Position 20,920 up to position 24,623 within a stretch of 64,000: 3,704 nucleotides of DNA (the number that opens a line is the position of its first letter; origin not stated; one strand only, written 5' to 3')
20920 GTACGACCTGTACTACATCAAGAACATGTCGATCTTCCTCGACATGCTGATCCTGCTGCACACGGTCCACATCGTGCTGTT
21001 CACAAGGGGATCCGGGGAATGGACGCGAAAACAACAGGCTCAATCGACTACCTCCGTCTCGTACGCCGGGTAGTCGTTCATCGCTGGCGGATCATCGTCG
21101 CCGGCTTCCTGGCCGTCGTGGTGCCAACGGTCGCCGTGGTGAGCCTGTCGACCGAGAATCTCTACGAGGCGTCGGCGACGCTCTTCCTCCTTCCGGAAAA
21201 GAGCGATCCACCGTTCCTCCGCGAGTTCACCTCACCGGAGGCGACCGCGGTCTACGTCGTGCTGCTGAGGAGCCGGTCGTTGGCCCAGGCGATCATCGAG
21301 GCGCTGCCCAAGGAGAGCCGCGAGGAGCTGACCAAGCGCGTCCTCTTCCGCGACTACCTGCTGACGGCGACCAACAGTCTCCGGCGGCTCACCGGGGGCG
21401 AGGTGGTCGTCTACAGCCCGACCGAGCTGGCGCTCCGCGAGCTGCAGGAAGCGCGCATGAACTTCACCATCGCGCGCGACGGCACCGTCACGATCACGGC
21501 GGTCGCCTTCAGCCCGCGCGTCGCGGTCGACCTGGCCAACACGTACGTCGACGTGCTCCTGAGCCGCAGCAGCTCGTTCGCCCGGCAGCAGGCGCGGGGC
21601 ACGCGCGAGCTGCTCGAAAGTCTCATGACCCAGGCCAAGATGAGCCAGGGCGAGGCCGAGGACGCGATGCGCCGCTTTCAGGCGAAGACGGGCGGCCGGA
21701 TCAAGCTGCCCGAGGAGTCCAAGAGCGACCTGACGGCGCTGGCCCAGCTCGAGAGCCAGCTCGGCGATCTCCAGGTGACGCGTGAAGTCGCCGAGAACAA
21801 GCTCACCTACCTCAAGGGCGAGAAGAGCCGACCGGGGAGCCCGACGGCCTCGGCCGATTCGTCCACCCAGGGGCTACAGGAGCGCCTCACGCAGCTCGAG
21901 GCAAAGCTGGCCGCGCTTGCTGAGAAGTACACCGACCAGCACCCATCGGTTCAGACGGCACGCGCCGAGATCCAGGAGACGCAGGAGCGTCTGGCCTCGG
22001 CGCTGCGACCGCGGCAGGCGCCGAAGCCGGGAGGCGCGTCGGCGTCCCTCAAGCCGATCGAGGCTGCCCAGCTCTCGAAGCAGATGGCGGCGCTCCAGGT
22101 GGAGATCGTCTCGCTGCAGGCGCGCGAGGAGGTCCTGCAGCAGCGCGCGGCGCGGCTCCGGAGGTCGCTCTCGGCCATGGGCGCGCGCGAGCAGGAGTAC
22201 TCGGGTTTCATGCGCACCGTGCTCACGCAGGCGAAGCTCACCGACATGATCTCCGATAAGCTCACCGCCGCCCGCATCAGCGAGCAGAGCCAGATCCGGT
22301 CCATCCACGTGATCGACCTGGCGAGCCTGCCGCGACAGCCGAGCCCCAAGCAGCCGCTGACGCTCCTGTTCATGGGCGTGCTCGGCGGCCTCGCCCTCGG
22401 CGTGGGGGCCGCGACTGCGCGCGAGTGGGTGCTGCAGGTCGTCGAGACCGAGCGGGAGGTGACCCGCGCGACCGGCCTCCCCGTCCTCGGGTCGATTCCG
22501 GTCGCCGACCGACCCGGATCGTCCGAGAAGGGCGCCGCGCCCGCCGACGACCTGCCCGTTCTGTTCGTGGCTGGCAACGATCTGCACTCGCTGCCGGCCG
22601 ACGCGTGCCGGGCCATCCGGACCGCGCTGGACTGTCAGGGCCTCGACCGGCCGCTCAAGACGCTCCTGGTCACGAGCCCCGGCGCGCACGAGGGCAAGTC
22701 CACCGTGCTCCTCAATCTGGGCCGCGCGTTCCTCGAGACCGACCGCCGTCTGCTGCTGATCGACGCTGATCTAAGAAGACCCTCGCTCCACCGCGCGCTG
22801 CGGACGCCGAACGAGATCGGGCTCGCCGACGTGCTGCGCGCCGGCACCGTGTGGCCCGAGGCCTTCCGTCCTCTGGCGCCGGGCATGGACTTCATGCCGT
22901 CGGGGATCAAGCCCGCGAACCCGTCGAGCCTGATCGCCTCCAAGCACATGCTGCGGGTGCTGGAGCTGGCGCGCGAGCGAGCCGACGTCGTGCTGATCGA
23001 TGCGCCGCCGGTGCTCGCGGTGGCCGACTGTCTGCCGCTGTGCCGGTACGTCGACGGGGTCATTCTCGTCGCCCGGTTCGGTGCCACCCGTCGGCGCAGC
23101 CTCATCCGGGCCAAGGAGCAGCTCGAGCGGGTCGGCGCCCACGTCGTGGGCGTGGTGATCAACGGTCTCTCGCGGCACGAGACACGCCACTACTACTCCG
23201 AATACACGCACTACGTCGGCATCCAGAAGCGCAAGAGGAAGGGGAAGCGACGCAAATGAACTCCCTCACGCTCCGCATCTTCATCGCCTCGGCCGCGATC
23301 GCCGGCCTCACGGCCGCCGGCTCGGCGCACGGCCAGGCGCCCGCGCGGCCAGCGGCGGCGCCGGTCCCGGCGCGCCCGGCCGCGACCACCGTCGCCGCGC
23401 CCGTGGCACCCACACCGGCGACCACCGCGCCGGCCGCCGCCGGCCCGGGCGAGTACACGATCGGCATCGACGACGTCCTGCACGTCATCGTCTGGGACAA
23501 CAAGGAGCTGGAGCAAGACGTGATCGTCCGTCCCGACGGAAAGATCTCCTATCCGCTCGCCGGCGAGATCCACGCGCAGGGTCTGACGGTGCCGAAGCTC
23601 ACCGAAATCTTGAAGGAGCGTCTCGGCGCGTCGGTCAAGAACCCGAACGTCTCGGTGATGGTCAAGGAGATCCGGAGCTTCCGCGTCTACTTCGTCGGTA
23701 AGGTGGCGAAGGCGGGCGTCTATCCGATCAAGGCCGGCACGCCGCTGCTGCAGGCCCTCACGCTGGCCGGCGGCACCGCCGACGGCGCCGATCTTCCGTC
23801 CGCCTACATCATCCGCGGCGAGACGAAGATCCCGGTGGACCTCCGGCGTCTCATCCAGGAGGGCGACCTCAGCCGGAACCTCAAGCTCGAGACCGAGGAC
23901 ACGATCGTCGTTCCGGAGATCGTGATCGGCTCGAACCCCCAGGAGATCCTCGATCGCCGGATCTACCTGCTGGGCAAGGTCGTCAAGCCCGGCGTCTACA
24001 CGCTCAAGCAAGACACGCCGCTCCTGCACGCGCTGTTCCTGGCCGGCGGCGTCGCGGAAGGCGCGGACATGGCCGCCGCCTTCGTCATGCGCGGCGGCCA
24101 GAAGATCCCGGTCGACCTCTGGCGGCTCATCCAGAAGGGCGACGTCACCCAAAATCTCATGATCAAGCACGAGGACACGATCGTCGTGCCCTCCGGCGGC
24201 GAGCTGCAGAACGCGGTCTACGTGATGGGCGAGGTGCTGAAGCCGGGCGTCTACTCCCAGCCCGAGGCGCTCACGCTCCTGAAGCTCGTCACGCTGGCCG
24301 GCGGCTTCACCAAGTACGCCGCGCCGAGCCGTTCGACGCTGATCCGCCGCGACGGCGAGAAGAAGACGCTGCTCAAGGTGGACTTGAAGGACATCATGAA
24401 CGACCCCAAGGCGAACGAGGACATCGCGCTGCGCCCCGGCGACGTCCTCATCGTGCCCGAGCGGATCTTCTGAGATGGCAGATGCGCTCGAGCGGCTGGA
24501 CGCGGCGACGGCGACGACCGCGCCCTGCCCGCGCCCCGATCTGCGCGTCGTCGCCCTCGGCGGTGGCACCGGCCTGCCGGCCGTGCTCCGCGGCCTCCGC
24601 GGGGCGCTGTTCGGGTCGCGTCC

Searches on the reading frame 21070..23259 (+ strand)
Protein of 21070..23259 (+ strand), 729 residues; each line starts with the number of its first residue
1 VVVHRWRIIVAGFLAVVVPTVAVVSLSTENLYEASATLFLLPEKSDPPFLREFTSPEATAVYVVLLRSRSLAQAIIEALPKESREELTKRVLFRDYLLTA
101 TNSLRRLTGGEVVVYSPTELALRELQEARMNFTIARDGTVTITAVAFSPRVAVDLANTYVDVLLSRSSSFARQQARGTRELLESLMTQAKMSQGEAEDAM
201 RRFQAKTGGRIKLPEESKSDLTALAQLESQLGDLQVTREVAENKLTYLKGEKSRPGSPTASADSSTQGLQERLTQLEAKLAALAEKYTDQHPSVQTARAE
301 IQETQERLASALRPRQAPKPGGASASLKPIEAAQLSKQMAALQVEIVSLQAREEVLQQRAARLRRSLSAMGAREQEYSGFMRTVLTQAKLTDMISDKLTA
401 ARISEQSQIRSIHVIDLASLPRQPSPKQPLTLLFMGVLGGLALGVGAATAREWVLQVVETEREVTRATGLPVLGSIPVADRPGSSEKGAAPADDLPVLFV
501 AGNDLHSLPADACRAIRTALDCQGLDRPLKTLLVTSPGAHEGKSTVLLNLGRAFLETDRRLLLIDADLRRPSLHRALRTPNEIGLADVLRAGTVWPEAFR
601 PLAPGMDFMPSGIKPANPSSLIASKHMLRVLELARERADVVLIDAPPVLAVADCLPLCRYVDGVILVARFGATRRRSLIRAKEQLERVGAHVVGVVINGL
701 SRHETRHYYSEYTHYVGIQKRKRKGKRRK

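Call 11: search_protein_families(library=ncbifam, proteins=[window:21070-23259:+], max_evalue=0.00001)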
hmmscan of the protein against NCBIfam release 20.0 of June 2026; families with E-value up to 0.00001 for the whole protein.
window:21070-23259:+ (729 aa): 10 families
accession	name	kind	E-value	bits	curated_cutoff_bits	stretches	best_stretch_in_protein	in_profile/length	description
NF008568.0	PRK11519.1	equivalog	2e-41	142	1068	1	345-715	340-711/720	tyrosine-protein kinase Wzc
NF007350.0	PRK09841.1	equivalog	5.7e-41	140.4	1248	1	348-717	343-720/726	tyrosine-protein kinase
TIGR01007.1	eps_fam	subfamily_domain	5.9e-39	133.7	108.05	1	514-712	4-203/204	polysaccharide biosynthesis tyrosine autokinase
TIGR03007.1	pepcterm_ChnLen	equivalog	1.4e-37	129.1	278.85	1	135-484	119-468/498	XrtA system polysaccharide chain length determinant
TIGR01005.1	eps_transp_fam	subfamily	3e-37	128.2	411.7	1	2-712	13-731/754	exopolysaccharide transport protein family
TIGR03018.1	pepcterm_TyrKin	hypoth_equivalog_domain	6.9e-27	94.1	230.65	1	527-698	33-207/207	XrtA-associated tyrosine autokinase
TIGR03029.1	EpsG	equivalog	4.8e-25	88.2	313.8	1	508-698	82-273/274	chain length determinant protein tyrosine kinase EpsG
TIGR03017.1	EpsF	equivalog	6e-18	64.8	422.75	1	3-476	11-443/444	chain length determinant protein EpsF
TIGR01969.1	minD_arch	subfamily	2.3e-08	33.5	201.75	1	539-705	10-175/251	cell division ATPase MinD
TIGR03371.1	cellulose_yhjQ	equivalog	5.7e-06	26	157.85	0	542-647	14-124/246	cellulose biosynthesis protein BcsQ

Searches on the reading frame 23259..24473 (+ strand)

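Call 11: search_protein_families(library=ncbifam, proteins=[window:23259-24473:+], max_evalue=0.00001)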
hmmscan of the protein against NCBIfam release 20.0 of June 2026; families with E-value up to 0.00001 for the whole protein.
window:23259-24473:+ (404 aa): 4 families
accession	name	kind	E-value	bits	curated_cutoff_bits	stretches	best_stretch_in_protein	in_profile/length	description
TIGR03027.2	pepcterm_export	equivalog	9.7e-70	233.6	180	3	65-221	2-167/169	XrtA/PEP-CTERM system exopolysaccharide export protein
NF011658.0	PRK15078.1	subfamily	3.1e-42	144.7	333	2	65-219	84-250/380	polysaccharide export protein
TIGR03028.1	EpsE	equivalog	8.4e-40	136.6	262.65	2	65-218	1-159/239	polysaccharide export protein EpsE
NF041843.1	EpsY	equivalog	3.4e-37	127.7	320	2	63-218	50-210/211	exopolysaccharide export protein EpsY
